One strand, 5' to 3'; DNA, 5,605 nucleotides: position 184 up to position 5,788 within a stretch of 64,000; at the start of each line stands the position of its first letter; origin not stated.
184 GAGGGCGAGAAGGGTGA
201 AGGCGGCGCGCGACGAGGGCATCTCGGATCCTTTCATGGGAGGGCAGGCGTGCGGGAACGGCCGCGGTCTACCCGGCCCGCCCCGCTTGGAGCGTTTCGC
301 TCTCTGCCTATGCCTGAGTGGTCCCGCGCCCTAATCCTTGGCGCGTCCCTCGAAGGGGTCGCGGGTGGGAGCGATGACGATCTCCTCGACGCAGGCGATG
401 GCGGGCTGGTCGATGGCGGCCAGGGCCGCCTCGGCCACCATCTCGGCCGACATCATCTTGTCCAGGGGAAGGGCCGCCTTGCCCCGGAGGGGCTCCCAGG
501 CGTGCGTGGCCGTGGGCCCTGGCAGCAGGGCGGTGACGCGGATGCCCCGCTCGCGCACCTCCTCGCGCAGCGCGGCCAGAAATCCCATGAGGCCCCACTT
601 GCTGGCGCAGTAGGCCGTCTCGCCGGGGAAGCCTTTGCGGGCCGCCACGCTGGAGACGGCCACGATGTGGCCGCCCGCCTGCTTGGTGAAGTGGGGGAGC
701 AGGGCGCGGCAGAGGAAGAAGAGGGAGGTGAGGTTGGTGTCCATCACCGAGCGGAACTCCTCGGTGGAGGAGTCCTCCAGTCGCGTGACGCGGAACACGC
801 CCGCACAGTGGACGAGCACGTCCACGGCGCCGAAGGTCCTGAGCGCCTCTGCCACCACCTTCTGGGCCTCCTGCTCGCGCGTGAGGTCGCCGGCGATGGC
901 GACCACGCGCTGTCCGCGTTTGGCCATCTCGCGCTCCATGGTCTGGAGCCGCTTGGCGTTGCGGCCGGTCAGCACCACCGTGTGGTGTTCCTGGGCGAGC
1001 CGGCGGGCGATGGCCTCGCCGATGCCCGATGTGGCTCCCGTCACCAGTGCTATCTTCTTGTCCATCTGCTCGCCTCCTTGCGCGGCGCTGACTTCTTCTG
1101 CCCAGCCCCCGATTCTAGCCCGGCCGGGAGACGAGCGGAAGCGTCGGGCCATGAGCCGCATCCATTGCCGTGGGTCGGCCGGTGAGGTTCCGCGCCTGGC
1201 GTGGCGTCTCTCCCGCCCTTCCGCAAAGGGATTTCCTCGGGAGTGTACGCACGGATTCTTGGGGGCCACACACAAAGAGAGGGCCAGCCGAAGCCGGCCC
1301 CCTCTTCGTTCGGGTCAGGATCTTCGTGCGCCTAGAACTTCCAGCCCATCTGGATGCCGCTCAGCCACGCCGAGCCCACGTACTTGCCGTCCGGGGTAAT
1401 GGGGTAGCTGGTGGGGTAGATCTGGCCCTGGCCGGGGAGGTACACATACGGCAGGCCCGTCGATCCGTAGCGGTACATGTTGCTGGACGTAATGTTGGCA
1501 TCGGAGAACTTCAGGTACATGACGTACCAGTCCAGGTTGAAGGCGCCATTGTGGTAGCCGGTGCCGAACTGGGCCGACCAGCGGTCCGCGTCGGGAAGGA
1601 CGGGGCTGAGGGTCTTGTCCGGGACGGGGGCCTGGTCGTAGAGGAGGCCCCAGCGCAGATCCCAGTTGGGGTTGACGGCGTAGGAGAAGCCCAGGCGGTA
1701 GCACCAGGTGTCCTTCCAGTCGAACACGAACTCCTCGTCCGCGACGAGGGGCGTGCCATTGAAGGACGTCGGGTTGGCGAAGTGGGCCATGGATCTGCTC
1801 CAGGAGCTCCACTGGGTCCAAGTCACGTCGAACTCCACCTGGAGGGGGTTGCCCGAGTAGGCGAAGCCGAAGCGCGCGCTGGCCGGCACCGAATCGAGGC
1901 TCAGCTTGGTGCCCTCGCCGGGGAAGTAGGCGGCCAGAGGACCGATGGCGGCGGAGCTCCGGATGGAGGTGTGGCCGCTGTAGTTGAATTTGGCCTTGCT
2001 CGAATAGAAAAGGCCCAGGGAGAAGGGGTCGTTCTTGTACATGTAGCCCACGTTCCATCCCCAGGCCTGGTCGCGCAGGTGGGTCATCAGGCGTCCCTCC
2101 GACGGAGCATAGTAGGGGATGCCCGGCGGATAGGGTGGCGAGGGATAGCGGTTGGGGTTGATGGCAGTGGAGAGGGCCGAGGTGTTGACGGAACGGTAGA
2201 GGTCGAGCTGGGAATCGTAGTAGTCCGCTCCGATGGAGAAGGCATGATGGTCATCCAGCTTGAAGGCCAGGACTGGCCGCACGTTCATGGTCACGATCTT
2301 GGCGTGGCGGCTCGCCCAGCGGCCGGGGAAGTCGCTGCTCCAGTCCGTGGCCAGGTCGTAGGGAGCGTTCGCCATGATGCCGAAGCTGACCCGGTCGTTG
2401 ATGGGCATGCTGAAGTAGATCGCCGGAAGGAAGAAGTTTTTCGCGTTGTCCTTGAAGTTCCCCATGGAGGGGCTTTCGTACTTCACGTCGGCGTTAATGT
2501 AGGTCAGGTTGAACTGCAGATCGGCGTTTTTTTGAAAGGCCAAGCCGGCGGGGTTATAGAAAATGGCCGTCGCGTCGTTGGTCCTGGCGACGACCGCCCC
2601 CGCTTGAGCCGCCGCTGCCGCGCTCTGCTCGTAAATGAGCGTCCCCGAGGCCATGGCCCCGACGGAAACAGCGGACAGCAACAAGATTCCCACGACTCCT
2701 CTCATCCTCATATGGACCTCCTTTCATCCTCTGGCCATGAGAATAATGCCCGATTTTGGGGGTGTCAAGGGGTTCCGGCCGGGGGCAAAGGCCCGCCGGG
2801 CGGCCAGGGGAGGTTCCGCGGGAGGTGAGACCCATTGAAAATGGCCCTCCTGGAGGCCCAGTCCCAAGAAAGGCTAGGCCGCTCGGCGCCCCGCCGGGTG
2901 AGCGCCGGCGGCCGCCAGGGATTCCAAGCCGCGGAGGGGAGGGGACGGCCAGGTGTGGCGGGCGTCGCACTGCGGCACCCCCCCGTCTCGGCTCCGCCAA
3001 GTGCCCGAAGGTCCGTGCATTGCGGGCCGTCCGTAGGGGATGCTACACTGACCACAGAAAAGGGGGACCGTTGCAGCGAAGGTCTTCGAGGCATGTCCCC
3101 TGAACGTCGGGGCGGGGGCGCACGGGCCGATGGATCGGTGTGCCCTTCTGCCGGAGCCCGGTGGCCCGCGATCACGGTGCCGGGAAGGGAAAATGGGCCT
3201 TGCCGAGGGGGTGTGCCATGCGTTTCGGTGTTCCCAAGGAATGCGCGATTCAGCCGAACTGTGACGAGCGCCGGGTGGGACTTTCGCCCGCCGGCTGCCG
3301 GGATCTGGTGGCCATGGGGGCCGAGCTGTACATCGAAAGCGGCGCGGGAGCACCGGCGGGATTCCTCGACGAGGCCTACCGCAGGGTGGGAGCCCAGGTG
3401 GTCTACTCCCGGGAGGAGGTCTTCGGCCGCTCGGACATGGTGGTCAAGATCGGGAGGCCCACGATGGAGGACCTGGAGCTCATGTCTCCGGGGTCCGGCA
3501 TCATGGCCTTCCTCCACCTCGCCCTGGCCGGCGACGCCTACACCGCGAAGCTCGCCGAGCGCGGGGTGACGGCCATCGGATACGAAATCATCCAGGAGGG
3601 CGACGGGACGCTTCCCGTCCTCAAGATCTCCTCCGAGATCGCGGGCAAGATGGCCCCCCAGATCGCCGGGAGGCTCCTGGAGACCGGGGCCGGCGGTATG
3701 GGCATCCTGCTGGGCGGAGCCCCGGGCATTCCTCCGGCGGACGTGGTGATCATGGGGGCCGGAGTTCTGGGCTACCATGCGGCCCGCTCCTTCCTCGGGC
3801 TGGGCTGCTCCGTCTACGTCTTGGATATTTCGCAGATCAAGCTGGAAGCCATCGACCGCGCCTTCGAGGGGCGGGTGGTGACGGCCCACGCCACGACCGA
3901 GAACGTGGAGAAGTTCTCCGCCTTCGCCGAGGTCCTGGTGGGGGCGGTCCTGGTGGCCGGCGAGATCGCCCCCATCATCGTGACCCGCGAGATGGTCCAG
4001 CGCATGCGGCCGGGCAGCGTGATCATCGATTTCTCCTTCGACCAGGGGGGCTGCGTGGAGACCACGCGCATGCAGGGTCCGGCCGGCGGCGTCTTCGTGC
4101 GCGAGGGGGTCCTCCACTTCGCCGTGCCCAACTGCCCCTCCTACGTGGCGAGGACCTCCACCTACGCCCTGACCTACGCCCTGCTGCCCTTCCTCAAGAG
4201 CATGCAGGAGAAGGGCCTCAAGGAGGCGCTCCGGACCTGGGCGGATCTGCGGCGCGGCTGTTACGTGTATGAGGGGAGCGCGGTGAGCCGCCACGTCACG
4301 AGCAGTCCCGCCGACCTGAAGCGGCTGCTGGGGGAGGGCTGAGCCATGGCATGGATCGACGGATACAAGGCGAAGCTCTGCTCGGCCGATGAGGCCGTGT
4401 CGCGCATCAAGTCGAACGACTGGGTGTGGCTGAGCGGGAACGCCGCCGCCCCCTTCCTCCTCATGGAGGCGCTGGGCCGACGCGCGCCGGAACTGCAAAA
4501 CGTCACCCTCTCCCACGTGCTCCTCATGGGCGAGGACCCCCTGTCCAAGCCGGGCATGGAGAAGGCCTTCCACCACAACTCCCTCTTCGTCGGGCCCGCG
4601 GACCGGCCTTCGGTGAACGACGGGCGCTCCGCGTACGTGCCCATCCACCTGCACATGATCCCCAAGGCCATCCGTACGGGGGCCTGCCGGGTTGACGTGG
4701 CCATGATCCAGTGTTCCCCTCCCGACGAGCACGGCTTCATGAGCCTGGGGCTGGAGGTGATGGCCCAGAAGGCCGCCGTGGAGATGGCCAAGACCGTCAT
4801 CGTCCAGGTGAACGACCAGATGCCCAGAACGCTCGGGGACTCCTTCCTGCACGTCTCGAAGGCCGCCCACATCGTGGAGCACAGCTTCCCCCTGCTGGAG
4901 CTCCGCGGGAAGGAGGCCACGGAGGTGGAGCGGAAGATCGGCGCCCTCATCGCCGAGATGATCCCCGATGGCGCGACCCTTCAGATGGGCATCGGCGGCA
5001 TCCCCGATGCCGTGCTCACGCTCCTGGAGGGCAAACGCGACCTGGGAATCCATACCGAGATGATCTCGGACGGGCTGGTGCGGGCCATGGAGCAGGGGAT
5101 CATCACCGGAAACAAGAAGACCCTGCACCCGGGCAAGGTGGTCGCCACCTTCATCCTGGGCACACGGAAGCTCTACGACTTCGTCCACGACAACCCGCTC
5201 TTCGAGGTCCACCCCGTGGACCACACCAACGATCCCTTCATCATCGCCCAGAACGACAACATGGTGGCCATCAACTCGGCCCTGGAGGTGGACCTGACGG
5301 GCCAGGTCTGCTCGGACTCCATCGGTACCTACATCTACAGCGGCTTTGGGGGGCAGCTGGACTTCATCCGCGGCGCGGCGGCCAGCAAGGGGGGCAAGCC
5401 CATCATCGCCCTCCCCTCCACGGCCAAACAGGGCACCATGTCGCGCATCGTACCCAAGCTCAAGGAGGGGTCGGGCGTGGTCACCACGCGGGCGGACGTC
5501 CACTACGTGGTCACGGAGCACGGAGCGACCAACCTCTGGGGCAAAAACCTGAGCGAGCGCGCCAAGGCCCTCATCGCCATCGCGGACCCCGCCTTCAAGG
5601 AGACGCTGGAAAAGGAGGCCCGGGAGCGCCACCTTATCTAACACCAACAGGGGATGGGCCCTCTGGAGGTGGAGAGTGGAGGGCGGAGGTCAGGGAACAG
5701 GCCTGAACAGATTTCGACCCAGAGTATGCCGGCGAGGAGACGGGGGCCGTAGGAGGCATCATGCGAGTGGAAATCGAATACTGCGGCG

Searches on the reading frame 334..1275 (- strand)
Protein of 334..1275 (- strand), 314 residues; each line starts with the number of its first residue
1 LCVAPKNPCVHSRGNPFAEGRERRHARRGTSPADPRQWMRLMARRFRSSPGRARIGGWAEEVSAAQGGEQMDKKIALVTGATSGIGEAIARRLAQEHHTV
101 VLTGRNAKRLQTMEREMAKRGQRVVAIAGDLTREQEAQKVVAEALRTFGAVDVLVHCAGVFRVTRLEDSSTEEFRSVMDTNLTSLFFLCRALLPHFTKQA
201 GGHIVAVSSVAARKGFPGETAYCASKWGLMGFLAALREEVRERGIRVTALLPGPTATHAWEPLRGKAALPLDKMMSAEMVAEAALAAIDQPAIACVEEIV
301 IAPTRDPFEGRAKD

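Call 23: search_protein_families(library=pfam, proteins=[window:334-1275:-], max_evalue=0.00001)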
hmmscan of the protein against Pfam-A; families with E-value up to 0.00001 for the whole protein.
window:334-1275:- (314 aa): 5 families
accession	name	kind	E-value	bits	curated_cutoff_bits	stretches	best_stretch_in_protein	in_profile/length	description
PF00106.31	adh_short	-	4.6e-58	196.3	26.6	1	74-264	1-191/195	short chain dehydrogenase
PF13561.12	adh_short_C2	-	5.7e-45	154.2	27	1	80-285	1-214/236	Enoyl-(Acyl carrier protein) reductase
PF08659.16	KR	-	7.7e-22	78.5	22.6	1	77-250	4-173/180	KR domain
PF13460.12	NAD_binding_10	-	3.8e-08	33.9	27.2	1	80-291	1-184/184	NAD(P)H-binding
PF01370.27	Epimerase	-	1.3e-07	31.7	20.9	1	76-175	1-89/240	NAD dependent epimerase/dehydratase family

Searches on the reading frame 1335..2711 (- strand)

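Call 23: search_protein_families(library=pfam, proteins=[window:1335-2711:-], max_evalue=0.00001)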
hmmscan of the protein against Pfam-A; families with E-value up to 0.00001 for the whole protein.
window:1335-2711:- (459 aa): 1 family
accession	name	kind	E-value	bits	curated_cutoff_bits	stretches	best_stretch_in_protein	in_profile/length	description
PF03349.22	Toluene_X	-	2.1e-59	201.5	29.7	1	14-415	3-397/421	Outer membrane protein transport protein (OMPP1/FadL/TodX)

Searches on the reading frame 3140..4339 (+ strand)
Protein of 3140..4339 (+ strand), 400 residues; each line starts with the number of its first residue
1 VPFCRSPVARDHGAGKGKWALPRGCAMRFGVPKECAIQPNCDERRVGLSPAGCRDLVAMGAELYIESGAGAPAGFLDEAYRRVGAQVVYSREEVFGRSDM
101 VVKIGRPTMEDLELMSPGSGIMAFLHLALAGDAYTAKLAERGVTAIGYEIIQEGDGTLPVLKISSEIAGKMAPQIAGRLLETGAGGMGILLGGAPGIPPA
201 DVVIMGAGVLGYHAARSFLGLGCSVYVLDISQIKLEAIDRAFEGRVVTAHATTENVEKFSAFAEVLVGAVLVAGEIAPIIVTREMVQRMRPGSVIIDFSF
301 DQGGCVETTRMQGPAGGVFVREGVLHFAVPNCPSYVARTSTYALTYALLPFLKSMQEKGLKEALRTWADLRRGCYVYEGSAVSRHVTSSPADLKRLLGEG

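Call 23: search_protein_families(library=pfam, proteins=[window:3140-4339:+], max_evalue=0.00001)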
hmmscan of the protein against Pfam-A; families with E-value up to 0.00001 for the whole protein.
window:3140-4339:+ (400 aa): 2 families
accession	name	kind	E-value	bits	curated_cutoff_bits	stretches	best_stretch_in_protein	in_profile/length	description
PF01262.27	AlaDh_PNT_C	-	3.5e-60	203.5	23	1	172-382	1-212/214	Alanine dehydrogenase/PNT, C-terminal domain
PF05222.21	AlaDh_PNT_N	-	8.8e-34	117.1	30.4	1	30-168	1-136/136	Alanine dehydrogenase/PNT, N-terminal domain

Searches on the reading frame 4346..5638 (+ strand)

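Call 23: search_protein_families(library=pfam, proteins=[window:4346-5638:+], max_evalue=0.00001)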
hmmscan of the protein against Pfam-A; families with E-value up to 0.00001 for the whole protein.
window:4346-5638:+ (431 aa): 2 families
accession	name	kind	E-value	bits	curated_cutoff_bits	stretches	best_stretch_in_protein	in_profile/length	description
PF13336.12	AcetylCoA_hyd_C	-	3.5e-68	228.8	23.7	1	272-425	1-154/154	Acetyl-CoA hydrolase/transferase C-terminal domain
PF02550.21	AcetylCoA_hydro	-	6.1e-28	98.6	24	1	7-180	5-190/198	Acetyl-CoA hydrolase/transferase N-terminal domain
